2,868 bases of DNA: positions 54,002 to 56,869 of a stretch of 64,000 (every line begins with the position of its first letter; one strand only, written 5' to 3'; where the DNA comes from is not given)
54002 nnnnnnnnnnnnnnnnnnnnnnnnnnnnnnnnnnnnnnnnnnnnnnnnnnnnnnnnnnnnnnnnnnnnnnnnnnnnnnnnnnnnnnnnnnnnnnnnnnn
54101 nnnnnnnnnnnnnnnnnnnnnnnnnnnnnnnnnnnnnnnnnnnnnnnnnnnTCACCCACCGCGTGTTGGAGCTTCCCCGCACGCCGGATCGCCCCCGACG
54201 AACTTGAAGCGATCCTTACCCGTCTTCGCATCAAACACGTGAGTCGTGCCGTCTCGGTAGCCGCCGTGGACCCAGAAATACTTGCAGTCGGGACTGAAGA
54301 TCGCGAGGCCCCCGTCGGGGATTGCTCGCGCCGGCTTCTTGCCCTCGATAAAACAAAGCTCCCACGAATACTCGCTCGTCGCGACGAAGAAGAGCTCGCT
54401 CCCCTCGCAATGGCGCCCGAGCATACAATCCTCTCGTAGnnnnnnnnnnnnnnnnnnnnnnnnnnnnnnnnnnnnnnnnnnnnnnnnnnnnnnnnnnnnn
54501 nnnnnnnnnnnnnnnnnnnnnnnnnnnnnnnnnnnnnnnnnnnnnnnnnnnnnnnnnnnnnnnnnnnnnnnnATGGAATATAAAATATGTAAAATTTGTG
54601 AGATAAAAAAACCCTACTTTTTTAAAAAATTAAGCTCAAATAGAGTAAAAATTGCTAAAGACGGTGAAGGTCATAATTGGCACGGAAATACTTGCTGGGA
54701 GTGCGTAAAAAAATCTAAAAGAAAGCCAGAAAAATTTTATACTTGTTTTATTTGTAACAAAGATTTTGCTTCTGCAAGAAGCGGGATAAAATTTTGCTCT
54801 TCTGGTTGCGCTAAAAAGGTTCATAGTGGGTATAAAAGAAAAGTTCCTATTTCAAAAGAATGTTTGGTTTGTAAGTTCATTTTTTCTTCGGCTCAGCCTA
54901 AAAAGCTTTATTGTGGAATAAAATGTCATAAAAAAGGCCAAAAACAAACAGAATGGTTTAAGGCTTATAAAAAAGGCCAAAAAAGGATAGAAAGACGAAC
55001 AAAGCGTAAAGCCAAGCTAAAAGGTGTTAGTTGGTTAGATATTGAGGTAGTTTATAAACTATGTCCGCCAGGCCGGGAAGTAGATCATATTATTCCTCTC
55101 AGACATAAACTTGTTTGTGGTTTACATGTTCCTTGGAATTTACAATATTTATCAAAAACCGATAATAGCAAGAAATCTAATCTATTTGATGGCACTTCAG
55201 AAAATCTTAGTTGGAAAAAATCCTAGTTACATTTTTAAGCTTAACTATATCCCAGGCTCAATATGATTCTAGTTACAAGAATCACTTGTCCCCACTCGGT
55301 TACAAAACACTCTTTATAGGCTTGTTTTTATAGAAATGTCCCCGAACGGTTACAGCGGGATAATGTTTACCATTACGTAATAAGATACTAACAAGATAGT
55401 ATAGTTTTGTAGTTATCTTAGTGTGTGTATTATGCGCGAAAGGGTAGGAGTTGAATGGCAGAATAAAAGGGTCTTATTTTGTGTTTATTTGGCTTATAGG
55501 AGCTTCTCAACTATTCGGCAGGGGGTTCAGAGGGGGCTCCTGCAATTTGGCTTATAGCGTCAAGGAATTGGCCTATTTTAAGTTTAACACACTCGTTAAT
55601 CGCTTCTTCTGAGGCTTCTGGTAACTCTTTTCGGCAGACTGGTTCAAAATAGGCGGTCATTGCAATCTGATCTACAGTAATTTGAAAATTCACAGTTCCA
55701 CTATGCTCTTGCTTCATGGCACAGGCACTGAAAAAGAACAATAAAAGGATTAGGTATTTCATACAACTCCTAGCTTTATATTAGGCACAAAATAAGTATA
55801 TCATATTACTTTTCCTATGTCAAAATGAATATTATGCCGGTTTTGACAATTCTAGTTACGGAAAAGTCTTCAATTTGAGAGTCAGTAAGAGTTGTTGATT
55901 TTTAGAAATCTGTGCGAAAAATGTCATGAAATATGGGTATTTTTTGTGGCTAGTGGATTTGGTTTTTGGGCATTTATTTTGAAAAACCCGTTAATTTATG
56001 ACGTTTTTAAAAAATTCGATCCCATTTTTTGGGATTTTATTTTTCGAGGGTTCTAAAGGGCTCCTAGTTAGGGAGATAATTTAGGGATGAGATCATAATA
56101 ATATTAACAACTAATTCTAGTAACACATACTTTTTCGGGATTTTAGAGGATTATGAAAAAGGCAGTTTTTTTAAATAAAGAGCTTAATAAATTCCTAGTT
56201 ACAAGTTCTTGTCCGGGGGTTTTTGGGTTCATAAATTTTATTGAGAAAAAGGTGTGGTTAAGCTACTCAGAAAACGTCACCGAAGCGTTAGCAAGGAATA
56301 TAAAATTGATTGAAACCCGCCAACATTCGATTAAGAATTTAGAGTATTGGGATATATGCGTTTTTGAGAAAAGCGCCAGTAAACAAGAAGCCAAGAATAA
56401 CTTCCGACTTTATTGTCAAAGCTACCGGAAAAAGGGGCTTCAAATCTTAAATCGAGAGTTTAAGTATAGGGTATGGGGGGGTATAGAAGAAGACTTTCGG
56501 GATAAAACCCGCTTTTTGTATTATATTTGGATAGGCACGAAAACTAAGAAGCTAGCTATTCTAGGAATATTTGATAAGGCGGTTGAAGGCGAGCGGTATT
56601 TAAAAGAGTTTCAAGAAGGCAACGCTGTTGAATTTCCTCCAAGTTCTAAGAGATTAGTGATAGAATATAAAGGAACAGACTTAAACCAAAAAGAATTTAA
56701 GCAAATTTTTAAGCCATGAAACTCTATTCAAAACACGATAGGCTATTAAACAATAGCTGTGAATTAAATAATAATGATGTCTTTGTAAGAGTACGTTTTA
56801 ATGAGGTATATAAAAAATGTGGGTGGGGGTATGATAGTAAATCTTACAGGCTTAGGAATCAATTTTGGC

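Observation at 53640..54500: High-GC foreign island at the early/late strand switch, with a 2OG-oxygenase gene broken by an inversion at a 10-bp inverted repeat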

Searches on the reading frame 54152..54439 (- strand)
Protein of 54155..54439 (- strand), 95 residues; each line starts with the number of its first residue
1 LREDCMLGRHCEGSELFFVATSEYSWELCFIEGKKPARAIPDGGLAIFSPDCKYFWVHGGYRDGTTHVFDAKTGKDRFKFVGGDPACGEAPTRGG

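Call 10: search_protein_families(library=pfam, max_evalue=0.1, proteins=[window:54152-54424:-])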
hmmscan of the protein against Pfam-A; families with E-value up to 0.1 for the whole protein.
window:54152-54424:- (90 aa): 0 families

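Call 26: find_homologous_proteins(query=window:54155-54439:-, max_evalue=10)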
Query seq(95 aa): no candidate shares three 5-residue words with the query. No homologue found.
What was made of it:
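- Tried and rejected: Word-index search with piece D. This found nothing (call 26).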

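Call 34: search_protein_representatives(protein=window:54155-54424:-)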
Query: 90 residues. Proteins with E-value up to 0.001 (for the whole library): 1229; up to 1e-10: 85; up to 1e-30: 2. The best 150 are listed.
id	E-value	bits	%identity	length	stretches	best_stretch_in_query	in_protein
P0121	2.3e-31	124.2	46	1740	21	42-71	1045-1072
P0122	7.8e-31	122.5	47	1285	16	28-71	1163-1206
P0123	2.1e-25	105.1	50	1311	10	37-71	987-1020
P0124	2.4e-24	101.7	42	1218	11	41-77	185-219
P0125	5.0e-24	100.6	45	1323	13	42-81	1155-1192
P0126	1.2e-21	93.0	41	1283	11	41-75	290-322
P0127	1.2e-19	86.5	42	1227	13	41-73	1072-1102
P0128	6.9e-19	84.1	45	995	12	41-73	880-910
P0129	4.5e-18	81.5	40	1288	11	21-78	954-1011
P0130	4.0e-17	78.5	41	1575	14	42-78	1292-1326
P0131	4.6e-17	78.3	45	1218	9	41-71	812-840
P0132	1.0e-16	77.2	39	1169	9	36-78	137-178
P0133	1.3e-16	76.9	45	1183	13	41-71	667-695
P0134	1.5e-16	76.6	36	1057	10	41-78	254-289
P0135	3.9e-16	75.3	48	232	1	3-82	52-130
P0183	1.9e-11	60.2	39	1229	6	39-77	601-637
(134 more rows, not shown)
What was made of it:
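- Tried and rejected: The exhaustive phmmer search was needed (call 34).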

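Call 38: search_protein_families(library=pfam, proteins=[P0135, P0121, P0122], max_evalue=0.001)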
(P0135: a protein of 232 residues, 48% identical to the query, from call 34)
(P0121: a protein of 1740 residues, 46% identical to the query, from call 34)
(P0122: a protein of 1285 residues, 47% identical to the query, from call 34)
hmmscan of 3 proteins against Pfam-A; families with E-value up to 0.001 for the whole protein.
P0135 (232 aa): 0 families

P0121 (1740 aa): 64 families (the best 25 are shown)
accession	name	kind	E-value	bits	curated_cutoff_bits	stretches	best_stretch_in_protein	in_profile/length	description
PF00400.38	WD40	-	9.4e-252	803.4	27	23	1076-1106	8-38/39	WD domain, G-beta repeat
PF25174.1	Beta-prop_THOC3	-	3.4e-207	685.9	305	5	1119-1380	1-264/272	THOC3 beta-propeller domain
PF25173.1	Beta-prop_WDR3_1st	-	1.8e-201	663.8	154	9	1228-1398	13-183/184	WDR3 first beta-propeller domain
PF24814.1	WD40_Prp19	-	3.5e-158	525.4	320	7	885-1066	22-205/281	Prp19 WD40 domain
PF25175.1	Beta-prop_WDR5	-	2.3e-155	516.7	250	6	1074-1278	5-214/296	WDR5 beta-propeller domain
PF24817.1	WD40_WDHD1_1st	-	2.5e-135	450.8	109.9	13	1082-1243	89-263/291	WDHD1 first WD40 domain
PF25391.1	WD40_Gbeta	-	1.5e-132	442.2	150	8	1119-1311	142-339/340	G protein beta WD-40 repeat protein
PF25168.1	Beta-prop_WDR36-Utp21_2nd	-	6.5e-131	437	84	19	1597-1671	238-311/335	WDR36/Utp21 second beta-propeller domain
PF23414.1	Beta-prop_EML_2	-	3.8e-130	433.5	90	9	1207-1366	3-161/266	Echinoderm microtubule-associated protein second beta-propeller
PF24807.1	WD40_CDC20-Fz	-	3.3e-126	420.9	200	7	1202-1438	51-292/292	CDC20/Fizzy WD40 domain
PF25172.1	Beta-prop_WDR3_2nd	-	1.1e-121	406.1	140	7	700-855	130-288/293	WDR3 second beta-propeller domain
PF24805.1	EIF3I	-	2.6e-106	355.9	200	14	827-926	11-108/324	EIF3I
PF24780.1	WD40_MABP1-WDR62_1st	-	5.1e-105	351.8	496.3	12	744-864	38-162/328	MABP1/WDR62 first WD40 domain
PF24105.1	Beta-prop_CAF1B_HIR1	-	2.1e-104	350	80.5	10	1552-1638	128-211/383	CAF1B/HIR1 beta-propeller domain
PF25460.1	Beta-prop_Aladin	-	3.1e-86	290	171.1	10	1032-1142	105-216/340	Aladin seven-bladed propeller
PF24782.2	WD40_MABP1-WDR62_2nd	-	6.8e-69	232.8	290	6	1000-1230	91-340/341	MABP1/WDR62 second WD40 domain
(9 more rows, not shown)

P0122 (1285 aa): 64 families (the best 25 are shown)
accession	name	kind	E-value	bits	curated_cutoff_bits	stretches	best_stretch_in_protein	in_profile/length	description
PF00400.38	WD40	-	1.5e-170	546.9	27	15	1211-1240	9-38/39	WD domain, G-beta repeat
PF24814.1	WD40_Prp19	-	1.2e-158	526.9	320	6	581-754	33-211/281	Prp19 WD40 domain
PF25174.1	Beta-prop_THOC3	-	2.3e-149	496.2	305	3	596-843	1-254/272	THOC3 beta-propeller domain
PF25173.1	Beta-prop_WDR3_1st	-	2.1e-131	435.4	154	5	947-1117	9-183/184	WDR3 first beta-propeller domain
PF24817.1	WD40_WDHD1_1st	-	6.2e-120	400.2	109.9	13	639-715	87-164/291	WDHD1 first WD40 domain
PF20703.3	nSTAND1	-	1.7e-112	377.3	27.1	1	65-462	1-378/379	Novel STAND NTPase 1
PF25175.1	Beta-prop_WDR5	-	1.6e-108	362.9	250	4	595-777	8-195/296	WDR5 beta-propeller domain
PF25391.1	WD40_Gbeta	-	2.6e-98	329.6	150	5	653-829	157-339/340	G protein beta WD-40 repeat protein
PF23414.1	Beta-prop_EML_2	-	6.3e-98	327.8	90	6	767-918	4-158/266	Echinoderm microtubule-associated protein second beta-propeller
PF24807.1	WD40_CDC20-Fz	-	5e-89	298.9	200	4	884-1116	51-292/292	CDC20/Fizzy WD40 domain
PF24805.1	EIF3I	-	1.3e-86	291.2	200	13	595-694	8-108/324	EIF3I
PF25172.1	Beta-prop_WDR3_2nd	-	2.5e-86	290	140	6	1010-1119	178-289/293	WDR3 second beta-propeller domain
PF24105.1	Beta-prop_CAF1B_HIR1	-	3.4e-86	290.1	80.5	8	760-883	69-212/383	CAF1B/HIR1 beta-propeller domain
PF25047.1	Beta-prop_TEP1_2nd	-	1.5e-82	277.1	89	8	923-1051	88-218/255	TEP-1 second beta-propeller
PF25168.1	Beta-prop_WDR36-Utp21_2nd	-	1.1e-79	268.6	84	10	759-824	238-303/335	WDR36/Utp21 second beta-propeller domain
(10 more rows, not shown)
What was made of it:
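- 54159..54424 (-): Piece D: a fragment of a WD40-type repeat protein (one or two blades). It is truncated upstream by a stop codon at about 54437. phmmer: 1229 hits; the best are 1000-1700-aa proteins with up to 21 matched stretches (call 34), which are Pfam WD40 proteins (call 38).
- On WD40 repeat (beta-propeller) protein: Relatives are 1000-1700-aa proteins with 15-23 WD40 stretches (calls 34, 38).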

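Call 74: list_cluster_members(proteins=[P0135, P0121, P0122, P0123, P0001, P0002, P0003, P0004, P0008, P0005])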
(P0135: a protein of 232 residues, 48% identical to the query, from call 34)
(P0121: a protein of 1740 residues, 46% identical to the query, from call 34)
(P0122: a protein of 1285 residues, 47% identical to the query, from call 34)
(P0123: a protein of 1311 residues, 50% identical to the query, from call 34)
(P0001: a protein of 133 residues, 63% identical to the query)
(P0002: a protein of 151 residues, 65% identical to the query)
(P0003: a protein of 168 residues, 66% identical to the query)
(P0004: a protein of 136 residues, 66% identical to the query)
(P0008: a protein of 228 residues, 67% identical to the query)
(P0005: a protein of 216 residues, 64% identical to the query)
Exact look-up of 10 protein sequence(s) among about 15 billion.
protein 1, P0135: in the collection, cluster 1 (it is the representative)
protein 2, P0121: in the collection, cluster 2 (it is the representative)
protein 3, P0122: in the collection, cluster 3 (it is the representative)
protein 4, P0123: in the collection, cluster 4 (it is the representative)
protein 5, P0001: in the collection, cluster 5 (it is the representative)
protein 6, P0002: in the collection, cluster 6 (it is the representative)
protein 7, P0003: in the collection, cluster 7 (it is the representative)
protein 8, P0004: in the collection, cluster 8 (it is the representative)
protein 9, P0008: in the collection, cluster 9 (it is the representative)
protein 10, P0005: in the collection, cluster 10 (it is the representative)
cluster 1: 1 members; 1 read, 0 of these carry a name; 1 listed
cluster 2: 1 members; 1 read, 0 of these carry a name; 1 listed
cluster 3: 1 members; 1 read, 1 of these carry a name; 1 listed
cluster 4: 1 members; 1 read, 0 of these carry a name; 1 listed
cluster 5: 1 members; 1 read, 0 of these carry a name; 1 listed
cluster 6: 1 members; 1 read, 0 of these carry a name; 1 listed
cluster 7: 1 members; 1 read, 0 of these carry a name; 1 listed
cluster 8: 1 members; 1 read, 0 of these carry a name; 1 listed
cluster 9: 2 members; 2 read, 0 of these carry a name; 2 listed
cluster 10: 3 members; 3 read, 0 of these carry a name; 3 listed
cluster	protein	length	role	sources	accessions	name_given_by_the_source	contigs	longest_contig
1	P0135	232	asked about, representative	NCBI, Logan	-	-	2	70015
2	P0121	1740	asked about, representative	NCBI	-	-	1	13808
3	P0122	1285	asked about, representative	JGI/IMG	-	uncharacterized delta-60 repeat protein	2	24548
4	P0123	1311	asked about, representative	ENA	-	-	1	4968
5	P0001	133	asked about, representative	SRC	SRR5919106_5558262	-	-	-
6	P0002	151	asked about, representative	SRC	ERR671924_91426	-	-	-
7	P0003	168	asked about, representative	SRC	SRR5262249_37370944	-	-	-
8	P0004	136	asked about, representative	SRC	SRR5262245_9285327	-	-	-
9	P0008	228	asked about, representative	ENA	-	-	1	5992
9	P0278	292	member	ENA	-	-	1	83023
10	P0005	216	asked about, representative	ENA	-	-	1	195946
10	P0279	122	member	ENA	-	-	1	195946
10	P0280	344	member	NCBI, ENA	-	-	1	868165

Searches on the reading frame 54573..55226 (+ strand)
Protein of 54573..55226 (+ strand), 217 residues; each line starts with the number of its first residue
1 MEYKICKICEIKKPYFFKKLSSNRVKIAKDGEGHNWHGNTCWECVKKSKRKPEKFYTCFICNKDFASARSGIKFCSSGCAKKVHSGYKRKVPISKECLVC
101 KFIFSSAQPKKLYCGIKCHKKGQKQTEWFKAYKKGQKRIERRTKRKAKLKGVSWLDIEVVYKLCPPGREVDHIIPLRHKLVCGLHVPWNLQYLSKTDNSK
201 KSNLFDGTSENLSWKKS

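Call 10: search_protein_families(library=pfam, max_evalue=0.1, proteins=[window:54573-55226:+])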
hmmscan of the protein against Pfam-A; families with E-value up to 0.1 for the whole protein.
window:54573-55226:+ (217 aa): 3 families
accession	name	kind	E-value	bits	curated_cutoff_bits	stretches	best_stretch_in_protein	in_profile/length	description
PF05766.18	NinG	-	0.0014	18.9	25.4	1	91-146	3-58/193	Bacteriophage Lambda NinG protein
PF01844.29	HNH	-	0.056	14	21.4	1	169-203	15-46/47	HNH endonuclease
PF13920.12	zf-C3HC4_3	-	0.059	13.6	27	1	37-65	22-46/49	Zinc finger, C3HC4 type (RING finger)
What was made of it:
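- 54573..55226 (+): HNH-type endonuclease gene, the first plus-strand gene, 72 nt to the right of the island. It is AT-rich phage DNA, not part of the island. Weak Pfam HNH and NinG hits (call 10).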

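Call 13: find_related_loci(query=window:54573-55226:+, collection=viral_contigs, flank=10000)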
Query window:54573-55226:+ (217 aa) in viral_contigs; peptide patterns used: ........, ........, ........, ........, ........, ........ (x = any residue, [..] = any of these).
155 stretches matched a pattern; 151 encode a relative of the query (tblastn E <= 1e-3); the best 80 are kept; 80 distinct loci.
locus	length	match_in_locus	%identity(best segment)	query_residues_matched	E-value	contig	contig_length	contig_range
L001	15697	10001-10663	39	30-216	3e-35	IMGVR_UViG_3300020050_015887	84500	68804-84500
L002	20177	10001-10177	73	156-214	2e-25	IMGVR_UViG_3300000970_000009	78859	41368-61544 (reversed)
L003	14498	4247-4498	53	130-216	2e-23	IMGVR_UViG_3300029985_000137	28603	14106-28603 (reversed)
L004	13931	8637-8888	53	130-216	2e-23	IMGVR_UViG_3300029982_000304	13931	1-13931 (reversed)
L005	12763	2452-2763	51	123-215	4e-23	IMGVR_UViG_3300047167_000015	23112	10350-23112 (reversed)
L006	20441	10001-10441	34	58-203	3e-21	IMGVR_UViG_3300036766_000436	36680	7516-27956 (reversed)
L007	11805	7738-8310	33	39-215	9e-21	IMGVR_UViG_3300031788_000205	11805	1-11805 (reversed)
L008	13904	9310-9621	42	116-215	1e-20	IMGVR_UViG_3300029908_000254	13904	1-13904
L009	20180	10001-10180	60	156-215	3e-20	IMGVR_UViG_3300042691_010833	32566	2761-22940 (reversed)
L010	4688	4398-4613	54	140-206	5e-19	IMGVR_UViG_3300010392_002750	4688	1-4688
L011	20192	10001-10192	54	141-205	2e-18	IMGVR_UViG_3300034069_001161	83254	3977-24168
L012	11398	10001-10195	54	153-214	2e-18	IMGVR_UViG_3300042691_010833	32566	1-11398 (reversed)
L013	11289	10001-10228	51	131-206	4e-18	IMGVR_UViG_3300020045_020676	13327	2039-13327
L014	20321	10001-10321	37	109-207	5e-18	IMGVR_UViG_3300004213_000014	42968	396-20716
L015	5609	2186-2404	53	131-203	6e-18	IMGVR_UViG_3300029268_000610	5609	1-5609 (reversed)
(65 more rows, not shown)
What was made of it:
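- Tried and rejected: HNH relatives are distant (call 13).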

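Call 14: find_encoding_contigs(protein=window:54573-55226:+, flank=10000, max_places=10)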
Protein window:54573-55226:+ (217 aa): 3 contigs read that carry it; 2 places shown.
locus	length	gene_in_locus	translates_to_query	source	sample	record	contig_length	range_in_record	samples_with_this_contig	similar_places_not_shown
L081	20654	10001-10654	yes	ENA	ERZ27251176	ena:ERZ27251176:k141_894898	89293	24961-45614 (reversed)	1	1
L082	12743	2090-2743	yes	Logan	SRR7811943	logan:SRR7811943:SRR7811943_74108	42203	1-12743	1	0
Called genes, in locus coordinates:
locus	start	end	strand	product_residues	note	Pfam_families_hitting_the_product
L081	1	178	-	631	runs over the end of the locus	PF21995:RNR-II_ins_dom, PF02867:Ribonuc_red_lgC (weak)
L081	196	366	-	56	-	-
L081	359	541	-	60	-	-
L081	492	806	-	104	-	-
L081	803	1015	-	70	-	-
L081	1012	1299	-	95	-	-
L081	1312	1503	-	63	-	-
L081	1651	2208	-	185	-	-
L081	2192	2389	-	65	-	-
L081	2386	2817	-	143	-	-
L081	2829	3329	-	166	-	-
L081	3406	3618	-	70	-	-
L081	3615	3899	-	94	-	-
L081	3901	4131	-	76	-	-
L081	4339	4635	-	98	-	-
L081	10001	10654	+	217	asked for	-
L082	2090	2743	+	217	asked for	-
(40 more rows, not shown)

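Call 64: search_protein_families(library=phrogs, proteins=[window:54573-55226:+], max_evalue=0.001)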
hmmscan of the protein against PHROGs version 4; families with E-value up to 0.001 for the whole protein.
window:54573-55226:+ (217 aa): 3 families
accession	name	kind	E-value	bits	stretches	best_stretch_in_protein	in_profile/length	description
phrog_26577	-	unknown function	4.1e-12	47.5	1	168-204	70-106/119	-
phrog_6975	-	unknown function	3.8e-05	24.9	0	92-126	11-45/149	-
phrog_2862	-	unknown function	0.00018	22.7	0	94-149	2-54/118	-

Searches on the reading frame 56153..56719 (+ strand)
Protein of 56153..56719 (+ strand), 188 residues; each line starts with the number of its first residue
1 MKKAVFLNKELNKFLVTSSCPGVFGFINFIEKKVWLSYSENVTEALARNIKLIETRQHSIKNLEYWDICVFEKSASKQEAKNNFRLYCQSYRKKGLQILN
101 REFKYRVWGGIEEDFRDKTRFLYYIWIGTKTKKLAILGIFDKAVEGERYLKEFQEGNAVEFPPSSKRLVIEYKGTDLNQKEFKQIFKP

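Call 10: search_protein_families(library=pfam, max_evalue=0.1, proteins=[window:56153-56719:+])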
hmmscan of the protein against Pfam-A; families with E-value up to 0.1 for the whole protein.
window:56153-56719:+ (188 aa): 0 families

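Call 21: find_related_loci(query=window:56153-56719:+, collection=viral_contigs, flank=10000)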
Query window:56153-56719:+ (188 aa) in viral_contigs; peptide patterns used: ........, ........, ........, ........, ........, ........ (x = any residue, [..] = any of these).
2 stretches matched a pattern, but none encodes a relative of the query by tblastn (E <= 1e-3).
